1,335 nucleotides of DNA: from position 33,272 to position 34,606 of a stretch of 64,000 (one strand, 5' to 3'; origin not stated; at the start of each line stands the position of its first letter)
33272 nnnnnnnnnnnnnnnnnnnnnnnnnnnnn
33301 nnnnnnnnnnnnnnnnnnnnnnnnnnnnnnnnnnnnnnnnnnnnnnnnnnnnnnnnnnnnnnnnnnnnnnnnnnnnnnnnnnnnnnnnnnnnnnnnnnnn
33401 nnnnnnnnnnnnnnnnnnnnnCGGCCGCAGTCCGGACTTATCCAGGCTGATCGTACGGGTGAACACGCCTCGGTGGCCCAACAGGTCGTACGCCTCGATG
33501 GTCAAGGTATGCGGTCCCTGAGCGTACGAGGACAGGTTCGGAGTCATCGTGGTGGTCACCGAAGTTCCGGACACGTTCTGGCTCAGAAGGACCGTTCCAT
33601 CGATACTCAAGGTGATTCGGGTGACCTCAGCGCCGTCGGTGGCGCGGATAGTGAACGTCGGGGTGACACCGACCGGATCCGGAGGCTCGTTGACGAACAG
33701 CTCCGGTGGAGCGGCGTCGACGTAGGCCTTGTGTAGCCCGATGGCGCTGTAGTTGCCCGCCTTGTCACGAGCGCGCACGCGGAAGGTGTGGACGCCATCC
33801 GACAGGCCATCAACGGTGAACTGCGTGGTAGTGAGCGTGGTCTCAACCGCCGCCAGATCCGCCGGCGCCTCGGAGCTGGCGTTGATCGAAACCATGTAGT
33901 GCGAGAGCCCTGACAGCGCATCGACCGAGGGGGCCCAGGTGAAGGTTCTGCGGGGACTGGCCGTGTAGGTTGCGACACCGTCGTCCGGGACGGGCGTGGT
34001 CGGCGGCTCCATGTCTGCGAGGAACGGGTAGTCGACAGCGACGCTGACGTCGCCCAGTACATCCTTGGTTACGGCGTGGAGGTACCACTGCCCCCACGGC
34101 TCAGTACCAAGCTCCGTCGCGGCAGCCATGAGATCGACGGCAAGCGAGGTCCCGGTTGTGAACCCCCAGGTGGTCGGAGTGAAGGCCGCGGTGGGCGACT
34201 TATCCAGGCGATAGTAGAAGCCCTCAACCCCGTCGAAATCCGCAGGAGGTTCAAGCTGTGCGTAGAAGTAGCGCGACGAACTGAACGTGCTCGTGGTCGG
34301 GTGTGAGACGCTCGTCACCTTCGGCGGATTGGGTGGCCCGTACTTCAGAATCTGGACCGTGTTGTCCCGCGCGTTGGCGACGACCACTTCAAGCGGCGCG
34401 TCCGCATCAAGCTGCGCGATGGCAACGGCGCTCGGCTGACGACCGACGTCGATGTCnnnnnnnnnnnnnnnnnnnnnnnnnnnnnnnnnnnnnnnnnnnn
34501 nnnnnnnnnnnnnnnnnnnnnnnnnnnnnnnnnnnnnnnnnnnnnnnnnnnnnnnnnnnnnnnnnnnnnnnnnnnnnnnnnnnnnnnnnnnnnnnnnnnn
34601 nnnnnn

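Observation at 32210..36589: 1459-aa secreted protein combining FG-GAP/VCBS repeats, a BNR (Asp-box) propeller-like region and duplicated Ig/FN3-like modules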

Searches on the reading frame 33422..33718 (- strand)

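Call 21: search_protein_families(library=pfam, max_evalue=1, proteins=[window:33422-33718:-])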
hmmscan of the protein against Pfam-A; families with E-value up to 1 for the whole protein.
seq(99 aa): 2 families
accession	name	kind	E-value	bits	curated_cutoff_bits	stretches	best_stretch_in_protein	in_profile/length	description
PF17957.7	Big_7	-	3.6e-06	28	24.1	1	18-74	18-70/70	Bacterial Ig domain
PF19077.6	Big_13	-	5.2e-05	24.1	27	1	19-82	28-89/102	Bacterial Ig-like domain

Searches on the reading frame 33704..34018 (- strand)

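Call 21: search_protein_families(library=pfam, max_evalue=1, proteins=[window:33704-34018:-])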
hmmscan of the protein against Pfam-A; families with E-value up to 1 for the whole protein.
seq(105 aa): 6 families
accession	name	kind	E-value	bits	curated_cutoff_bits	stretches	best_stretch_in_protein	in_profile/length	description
PF19077.6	Big_13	-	8.6e-05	23.4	27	1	56-92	55-92/102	Bacterial Ig-like domain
PF24421.1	Ig_J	-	0.02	15.5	29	1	36-89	39-90/104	Tip attachment protein J, Ig-like domain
PF12245.14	Big_3_2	-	0.037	14.7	23.3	1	56-101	70-121/122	Bacterial Ig-like domain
PF16389.11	DUF4998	-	0.06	13.3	29.1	1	54-92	64-101/199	Domain of unknown function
PF17166.9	DUF5126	-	0.11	12.9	27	1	52-93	47-88/104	Domain of unknown function (DUF5126)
PF07495.19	Y_Y_Y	-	0.31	11.4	26.6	1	63-90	27-53/65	Y_Y_Y domain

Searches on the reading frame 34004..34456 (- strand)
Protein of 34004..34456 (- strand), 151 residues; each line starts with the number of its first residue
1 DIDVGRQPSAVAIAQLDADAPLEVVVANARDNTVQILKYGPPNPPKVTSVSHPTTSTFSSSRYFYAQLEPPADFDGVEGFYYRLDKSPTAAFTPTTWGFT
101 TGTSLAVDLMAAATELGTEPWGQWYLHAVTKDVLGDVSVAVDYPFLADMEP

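Call 59: find_related_loci(query=A7, collection=metagenome_contigs, flank=10000)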
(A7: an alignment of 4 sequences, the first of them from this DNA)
Query A7 (151 aa) in metagenome_contigs; peptide patterns used: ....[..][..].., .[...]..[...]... (x = any residue, [..] = any of these).
600 stretches matched a pattern (row limit reached: there are more); 2 encode a relative of the query (tblastn E <= 1e-3); 2 distinct loci.
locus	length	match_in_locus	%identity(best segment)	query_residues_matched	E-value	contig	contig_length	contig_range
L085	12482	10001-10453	64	1-151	1e-63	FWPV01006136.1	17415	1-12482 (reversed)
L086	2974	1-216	31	73-151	1e-8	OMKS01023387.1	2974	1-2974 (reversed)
